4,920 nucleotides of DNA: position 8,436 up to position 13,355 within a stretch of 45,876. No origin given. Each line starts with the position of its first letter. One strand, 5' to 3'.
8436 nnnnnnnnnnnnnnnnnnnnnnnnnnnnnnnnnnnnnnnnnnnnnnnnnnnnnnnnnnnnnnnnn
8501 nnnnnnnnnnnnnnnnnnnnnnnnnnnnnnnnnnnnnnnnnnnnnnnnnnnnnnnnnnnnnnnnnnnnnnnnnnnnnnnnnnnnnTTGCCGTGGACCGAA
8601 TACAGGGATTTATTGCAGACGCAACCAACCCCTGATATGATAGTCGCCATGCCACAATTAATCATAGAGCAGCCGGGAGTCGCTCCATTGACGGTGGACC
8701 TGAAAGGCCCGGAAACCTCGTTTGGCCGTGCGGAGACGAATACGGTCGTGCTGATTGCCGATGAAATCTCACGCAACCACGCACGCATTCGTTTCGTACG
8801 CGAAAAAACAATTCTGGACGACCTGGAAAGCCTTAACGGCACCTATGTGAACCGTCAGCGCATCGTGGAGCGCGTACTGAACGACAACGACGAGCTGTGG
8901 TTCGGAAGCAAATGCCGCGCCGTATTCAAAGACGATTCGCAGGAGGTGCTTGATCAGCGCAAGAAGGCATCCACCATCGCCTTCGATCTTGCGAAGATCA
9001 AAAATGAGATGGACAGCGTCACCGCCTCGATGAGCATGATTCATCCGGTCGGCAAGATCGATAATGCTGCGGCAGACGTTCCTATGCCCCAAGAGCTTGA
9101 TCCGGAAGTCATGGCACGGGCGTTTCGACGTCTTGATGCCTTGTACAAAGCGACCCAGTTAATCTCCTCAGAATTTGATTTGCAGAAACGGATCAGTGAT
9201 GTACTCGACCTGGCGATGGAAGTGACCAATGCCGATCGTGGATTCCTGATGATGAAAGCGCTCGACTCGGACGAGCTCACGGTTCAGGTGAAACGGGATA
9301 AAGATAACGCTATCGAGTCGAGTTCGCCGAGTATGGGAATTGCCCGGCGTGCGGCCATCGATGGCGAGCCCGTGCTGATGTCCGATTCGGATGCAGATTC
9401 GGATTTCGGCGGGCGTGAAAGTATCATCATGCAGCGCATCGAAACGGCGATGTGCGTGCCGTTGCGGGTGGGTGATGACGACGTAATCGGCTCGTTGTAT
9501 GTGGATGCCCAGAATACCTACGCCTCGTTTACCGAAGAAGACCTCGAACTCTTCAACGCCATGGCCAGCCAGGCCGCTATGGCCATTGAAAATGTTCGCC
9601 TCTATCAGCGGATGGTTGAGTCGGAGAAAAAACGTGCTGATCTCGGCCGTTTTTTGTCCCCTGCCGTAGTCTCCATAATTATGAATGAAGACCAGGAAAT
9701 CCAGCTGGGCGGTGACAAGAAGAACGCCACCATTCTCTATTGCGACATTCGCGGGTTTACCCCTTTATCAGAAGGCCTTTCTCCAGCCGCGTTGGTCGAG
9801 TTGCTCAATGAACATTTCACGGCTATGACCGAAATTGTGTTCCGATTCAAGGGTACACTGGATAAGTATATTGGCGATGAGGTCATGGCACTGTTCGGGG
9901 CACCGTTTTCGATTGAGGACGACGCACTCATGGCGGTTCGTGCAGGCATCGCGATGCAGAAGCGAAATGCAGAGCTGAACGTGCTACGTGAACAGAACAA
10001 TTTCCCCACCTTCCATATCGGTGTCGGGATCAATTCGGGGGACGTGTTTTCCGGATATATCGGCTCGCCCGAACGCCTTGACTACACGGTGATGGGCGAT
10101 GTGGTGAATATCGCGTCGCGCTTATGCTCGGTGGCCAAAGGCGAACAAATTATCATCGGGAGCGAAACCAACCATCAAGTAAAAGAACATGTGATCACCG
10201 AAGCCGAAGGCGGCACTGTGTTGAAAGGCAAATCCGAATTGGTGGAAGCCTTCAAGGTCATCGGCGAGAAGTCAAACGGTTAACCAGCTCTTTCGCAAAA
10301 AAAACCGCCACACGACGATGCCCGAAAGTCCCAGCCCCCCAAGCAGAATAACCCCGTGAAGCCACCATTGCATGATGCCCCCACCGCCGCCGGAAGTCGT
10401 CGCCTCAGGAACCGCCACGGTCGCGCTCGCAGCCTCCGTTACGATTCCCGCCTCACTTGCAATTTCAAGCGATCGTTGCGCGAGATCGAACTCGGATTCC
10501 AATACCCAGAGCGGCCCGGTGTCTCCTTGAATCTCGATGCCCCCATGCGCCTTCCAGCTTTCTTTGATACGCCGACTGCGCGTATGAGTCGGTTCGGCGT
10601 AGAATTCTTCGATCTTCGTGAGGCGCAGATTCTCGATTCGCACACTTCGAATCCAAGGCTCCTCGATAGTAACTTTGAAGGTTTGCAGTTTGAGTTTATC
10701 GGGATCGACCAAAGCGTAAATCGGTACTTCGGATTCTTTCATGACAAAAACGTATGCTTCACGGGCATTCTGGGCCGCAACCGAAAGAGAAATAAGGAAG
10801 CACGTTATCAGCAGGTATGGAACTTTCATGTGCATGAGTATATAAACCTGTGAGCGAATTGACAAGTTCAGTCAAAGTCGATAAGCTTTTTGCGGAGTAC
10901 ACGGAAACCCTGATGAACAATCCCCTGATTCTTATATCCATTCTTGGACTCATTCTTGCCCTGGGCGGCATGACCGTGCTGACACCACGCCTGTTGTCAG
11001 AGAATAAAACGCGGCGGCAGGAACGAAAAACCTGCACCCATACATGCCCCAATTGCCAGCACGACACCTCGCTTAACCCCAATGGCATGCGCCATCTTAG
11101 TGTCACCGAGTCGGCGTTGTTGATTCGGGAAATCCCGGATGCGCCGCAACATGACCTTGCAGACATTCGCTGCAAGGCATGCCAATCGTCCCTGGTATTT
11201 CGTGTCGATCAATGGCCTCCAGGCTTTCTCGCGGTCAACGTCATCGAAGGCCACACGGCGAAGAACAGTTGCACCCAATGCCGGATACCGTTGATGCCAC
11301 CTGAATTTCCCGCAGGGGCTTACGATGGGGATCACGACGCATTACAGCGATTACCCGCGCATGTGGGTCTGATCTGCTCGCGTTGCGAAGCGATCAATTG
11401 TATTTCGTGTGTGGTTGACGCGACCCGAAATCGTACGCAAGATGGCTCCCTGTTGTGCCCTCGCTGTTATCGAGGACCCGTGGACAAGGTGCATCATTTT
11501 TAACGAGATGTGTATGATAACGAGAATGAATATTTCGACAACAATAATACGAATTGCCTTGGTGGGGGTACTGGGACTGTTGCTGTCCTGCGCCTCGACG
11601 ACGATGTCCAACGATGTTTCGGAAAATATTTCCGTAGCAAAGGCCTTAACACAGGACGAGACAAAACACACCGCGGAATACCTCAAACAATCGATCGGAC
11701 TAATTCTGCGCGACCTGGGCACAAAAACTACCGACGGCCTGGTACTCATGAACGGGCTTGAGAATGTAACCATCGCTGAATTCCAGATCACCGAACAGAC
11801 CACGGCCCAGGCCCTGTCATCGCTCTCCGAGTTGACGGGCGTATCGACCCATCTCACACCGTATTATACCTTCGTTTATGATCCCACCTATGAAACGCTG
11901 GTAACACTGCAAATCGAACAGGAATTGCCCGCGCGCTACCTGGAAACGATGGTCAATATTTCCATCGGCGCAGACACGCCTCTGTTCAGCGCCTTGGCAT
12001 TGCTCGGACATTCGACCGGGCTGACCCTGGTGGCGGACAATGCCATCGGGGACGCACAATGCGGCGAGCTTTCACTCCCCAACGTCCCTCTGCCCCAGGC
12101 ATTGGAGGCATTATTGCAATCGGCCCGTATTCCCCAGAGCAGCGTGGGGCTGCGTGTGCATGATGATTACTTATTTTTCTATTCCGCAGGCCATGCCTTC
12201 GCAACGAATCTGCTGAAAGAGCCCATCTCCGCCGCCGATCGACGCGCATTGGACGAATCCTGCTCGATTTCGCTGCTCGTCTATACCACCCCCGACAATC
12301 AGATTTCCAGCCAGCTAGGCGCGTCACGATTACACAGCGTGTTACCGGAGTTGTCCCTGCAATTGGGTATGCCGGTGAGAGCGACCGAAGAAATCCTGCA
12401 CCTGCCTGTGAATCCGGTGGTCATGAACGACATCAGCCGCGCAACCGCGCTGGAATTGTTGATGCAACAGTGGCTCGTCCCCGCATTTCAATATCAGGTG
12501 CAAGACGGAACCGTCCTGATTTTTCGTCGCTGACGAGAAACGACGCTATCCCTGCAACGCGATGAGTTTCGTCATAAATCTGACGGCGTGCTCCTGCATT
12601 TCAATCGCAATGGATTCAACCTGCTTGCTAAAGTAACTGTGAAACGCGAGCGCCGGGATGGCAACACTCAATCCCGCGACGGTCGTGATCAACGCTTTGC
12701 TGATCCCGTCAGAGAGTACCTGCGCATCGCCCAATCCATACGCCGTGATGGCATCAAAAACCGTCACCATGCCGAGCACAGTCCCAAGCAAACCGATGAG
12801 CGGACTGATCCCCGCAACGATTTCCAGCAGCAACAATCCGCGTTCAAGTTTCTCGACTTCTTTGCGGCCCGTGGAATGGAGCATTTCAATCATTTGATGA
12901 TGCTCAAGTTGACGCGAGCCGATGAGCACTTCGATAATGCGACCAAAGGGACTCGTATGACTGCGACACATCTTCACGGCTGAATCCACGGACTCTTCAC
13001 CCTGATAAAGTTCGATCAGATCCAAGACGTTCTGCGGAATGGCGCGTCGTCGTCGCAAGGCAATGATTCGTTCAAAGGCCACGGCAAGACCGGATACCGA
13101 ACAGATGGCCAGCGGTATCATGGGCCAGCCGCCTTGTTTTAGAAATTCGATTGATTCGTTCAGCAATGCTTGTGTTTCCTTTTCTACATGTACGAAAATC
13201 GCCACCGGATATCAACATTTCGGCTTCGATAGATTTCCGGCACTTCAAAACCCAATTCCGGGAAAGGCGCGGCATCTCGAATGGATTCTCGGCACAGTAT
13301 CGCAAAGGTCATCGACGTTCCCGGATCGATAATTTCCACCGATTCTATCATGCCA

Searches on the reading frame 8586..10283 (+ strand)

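Call 16: search_protein_families(library=pfam, proteins=[window:8586-10283:+], max_evalue=0.001)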
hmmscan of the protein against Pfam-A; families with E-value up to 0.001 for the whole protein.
window:8586-10283:+ (565 aa): 6 families
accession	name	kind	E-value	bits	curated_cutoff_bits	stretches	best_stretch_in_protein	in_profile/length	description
PF00211.25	Guanylate_cyc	-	9.1e-26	91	21.9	1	378-552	6-176/183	Adenylate and Guanylate cyclase catalytic domain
PF01590.32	GAF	-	1.2e-16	61.9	22.4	1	198-334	1-133/133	GAF domain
PF13185.12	GAF_2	-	1.3e-15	58.2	28.6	1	203-335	8-136/136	GAF domain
PF00498.31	FHA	-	3.2e-15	56.8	20.7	1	44-107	1-67/67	FHA domain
PF13492.12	GAF_3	-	1e-11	45.8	27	1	198-336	1-129/129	GAF domain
PF16697.10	Yop-YscD_cpl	-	4.2e-08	33.8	33.2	1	36-107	11-84/94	Inner membrane component of T3SS, cytoplasmic domain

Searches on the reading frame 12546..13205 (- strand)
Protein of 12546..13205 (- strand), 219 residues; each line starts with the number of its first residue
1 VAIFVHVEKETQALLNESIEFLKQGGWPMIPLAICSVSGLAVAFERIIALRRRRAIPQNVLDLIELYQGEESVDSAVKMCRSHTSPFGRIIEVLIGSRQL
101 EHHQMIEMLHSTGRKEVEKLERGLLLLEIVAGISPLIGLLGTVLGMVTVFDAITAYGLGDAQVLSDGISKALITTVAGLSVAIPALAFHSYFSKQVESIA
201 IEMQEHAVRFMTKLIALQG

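Call 16: search_protein_families(library=pfam, proteins=[window:12546-13205:-], max_evalue=0.001)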
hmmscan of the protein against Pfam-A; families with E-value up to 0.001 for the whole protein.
window:12546-13205:- (219 aa): 1 family
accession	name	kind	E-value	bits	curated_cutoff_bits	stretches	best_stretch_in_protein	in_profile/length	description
PF01618.21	MotA_ExbB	-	2.6e-29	102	22.9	1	99-204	21-126/127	MotA/TolQ/ExbB proton channel family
